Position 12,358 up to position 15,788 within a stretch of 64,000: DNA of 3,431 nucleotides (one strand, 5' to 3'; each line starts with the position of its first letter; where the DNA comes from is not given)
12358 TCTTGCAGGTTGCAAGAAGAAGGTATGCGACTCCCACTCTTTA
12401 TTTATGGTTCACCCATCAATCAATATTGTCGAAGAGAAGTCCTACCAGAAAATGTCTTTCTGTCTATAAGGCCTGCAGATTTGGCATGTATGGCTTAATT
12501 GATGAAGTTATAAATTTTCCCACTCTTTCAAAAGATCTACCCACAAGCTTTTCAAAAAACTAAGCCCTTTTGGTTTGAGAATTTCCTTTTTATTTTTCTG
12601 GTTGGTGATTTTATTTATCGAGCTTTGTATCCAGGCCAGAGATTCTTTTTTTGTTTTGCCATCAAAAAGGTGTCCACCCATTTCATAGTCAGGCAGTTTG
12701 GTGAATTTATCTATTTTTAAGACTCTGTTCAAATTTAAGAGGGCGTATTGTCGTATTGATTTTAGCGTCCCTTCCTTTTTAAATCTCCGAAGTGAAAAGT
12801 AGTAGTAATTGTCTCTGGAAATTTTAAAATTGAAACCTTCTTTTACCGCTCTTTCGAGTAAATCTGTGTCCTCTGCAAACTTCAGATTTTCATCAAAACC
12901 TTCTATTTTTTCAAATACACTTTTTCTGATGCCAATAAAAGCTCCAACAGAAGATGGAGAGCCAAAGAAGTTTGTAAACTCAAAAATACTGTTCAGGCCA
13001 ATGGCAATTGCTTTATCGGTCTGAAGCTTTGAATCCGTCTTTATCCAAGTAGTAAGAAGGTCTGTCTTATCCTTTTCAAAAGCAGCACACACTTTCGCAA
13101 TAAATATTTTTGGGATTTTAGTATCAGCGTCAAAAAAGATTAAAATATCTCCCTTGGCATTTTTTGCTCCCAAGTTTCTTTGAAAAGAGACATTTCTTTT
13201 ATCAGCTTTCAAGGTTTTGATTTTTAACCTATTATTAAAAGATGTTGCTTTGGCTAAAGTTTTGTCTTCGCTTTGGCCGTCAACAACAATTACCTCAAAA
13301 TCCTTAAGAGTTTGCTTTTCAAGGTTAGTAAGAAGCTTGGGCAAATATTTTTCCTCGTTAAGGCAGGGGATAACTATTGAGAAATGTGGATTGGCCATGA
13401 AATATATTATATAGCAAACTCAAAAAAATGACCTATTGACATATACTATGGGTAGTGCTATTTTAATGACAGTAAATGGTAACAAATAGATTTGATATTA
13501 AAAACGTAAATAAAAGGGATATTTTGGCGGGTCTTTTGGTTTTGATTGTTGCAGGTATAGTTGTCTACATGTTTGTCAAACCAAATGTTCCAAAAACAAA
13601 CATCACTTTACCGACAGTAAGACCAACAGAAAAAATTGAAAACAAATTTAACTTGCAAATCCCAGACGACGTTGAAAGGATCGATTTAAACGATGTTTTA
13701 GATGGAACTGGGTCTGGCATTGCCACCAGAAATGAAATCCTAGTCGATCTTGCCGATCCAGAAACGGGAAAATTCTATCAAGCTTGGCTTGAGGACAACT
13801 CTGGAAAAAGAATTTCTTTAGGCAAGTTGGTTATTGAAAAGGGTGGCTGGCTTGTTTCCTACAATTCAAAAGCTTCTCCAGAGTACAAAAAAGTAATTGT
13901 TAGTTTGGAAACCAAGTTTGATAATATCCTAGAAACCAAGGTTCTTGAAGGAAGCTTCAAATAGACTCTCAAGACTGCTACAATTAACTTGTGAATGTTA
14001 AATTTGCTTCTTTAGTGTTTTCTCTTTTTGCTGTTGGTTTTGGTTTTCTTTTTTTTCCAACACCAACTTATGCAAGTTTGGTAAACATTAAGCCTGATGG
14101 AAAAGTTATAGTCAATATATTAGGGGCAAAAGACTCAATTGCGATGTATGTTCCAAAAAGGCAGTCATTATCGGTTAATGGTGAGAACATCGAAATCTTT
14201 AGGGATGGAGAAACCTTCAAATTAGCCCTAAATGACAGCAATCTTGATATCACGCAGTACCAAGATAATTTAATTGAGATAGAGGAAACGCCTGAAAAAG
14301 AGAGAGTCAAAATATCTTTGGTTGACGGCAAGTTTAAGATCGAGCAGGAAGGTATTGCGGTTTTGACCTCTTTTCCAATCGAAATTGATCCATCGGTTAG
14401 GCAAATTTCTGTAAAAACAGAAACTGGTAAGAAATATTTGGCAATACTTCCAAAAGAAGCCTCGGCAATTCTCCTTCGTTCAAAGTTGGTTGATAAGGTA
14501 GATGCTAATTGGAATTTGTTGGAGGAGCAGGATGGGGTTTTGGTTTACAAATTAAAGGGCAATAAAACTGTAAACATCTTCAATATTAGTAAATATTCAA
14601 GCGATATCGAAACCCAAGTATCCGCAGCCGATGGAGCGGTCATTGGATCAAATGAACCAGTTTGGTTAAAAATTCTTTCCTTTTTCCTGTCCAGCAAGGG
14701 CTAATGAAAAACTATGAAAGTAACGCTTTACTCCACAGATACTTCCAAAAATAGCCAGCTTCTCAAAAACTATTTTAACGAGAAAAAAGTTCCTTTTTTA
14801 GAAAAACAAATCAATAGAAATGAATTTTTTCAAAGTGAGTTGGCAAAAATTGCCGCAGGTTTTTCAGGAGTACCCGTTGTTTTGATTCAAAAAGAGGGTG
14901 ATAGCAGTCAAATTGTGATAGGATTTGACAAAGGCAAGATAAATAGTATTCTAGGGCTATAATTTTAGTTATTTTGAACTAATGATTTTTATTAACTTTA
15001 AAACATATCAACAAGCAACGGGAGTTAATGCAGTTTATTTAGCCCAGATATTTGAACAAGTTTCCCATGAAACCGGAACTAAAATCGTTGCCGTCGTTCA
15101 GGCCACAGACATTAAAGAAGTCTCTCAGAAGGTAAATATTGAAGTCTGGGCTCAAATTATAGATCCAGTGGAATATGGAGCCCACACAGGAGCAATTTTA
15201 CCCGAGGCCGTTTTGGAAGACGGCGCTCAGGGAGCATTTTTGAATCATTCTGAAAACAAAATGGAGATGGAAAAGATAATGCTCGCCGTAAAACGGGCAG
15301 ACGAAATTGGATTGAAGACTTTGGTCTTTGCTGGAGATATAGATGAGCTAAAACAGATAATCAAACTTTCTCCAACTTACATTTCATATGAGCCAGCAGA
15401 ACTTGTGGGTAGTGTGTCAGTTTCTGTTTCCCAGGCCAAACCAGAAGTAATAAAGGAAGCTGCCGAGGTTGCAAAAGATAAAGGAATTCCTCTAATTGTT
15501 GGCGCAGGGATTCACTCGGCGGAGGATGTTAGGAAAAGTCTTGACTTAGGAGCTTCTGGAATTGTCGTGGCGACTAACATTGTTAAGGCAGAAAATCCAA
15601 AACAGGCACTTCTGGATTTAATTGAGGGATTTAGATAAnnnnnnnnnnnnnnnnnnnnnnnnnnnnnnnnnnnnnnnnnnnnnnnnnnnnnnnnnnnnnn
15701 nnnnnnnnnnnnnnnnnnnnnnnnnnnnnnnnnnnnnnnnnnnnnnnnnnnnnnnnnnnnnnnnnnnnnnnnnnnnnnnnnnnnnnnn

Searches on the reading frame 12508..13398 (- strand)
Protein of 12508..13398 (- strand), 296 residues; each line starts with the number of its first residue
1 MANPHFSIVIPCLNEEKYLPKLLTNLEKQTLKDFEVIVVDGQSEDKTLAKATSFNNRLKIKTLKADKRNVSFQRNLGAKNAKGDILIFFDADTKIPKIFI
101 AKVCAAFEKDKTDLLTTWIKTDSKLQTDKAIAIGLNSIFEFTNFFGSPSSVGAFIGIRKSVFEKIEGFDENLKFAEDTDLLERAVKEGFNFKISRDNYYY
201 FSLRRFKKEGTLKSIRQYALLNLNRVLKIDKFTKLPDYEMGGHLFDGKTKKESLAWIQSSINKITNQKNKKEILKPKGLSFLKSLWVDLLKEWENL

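Call 30: search_protein_families(library=pfam, proteins=[window:12508-13398:-], max_evalue=0.01)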
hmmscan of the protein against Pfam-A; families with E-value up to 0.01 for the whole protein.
window:12508-13398:- (296 aa): 6 families
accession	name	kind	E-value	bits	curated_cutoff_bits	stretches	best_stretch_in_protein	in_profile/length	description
PF00535.33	Glycos_transf_2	-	7.9e-27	94.7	23.3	1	7-165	1-167/168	Glycosyl transferase family 2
PF13641.12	Glyco_tranf_2_3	-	2.4e-13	51.1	27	1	4-197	1-207/230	Glycosyltransferase like family 2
PF10111.15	Glyco_tranf_2_2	-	1.1e-12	48.5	27.3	1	7-206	1-222/276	Glycosyltransferase like family 2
PF13506.12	Glyco_transf_21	-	4e-06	26.8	21.7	1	78-196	26-149/174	Glycosyl transferase family 21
PF13632.12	Glyco_trans_2_3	-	3.1e-05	24.3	27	1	86-192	2-114/198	Glycosyl transferase family group 2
PF02709.20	Glyco_transf_7C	-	0.001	19.1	23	1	147-194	16-65/78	N-terminal domain of galactosyltransferase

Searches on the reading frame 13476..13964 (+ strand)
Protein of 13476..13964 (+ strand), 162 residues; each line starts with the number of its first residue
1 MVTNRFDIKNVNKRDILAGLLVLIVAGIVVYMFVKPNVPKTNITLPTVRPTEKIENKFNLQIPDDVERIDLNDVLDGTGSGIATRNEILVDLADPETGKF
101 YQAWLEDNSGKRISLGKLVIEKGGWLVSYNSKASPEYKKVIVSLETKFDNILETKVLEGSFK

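Call 30: search_protein_families(library=pfam, proteins=[window:13476-13964:+], max_evalue=0.01)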
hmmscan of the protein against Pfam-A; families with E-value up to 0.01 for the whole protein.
window:13476-13964:+ (162 aa): 1 family
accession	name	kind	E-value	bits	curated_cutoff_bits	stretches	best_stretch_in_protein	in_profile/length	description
PF10099.14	RskA_C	-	0.00051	20.7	29.4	1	90-146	66-122/135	Anti-sigma-K factor rskA, C-terminal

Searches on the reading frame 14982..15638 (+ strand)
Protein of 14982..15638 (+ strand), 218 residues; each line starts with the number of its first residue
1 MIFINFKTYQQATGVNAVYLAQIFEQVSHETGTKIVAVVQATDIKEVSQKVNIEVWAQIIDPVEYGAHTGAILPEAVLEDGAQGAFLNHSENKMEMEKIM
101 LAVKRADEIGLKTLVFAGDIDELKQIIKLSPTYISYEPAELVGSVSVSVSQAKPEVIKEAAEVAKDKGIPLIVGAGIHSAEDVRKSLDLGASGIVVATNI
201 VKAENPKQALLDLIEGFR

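Call 30: search_protein_families(library=pfam, proteins=[window:14982-15638:+], max_evalue=0.01)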
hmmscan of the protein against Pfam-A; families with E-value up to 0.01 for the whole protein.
window:14982-15638:+ (218 aa): 9 families
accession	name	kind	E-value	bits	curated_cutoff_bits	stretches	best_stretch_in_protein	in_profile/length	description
PF00121.24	TIM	-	2e-25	90.2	20.1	1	1-214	2-242/245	Triosephosphate isomerase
PF05690.20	ThiG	-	6.3e-07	29.4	23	1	163-207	170-214/247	Thiazole biosynthesis protein ThiG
PF00977.27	His_biosynth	-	6.8e-06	26.1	23.6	1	155-204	60-109/228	Histidine biosynthesis protein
PF00290.26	Trp_syntA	-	4.2e-05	23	27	1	118-203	151-232/259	Tryptophan synthase alpha chain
PF01884.23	PcrB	-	0.0001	22.3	23.9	0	155-205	167-215/226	PcrB family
PF03060.21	NMO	-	0.0019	18.1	28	1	153-204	181-229/331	Nitronate monooxygenase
PF00478.31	IMPDH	-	0.0023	17.5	25.6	1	151-198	190-237/345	IMP dehydrogenase / GMP reductase domain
PF00218.27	IGPS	-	0.0037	16.9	27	1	103-211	151-252/254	Indole-3-glycerol phosphate synthase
PF01180.27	DHO_dh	-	0.0074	15.9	27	0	151-203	221-275/291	Dihydroorotate dehydrogenase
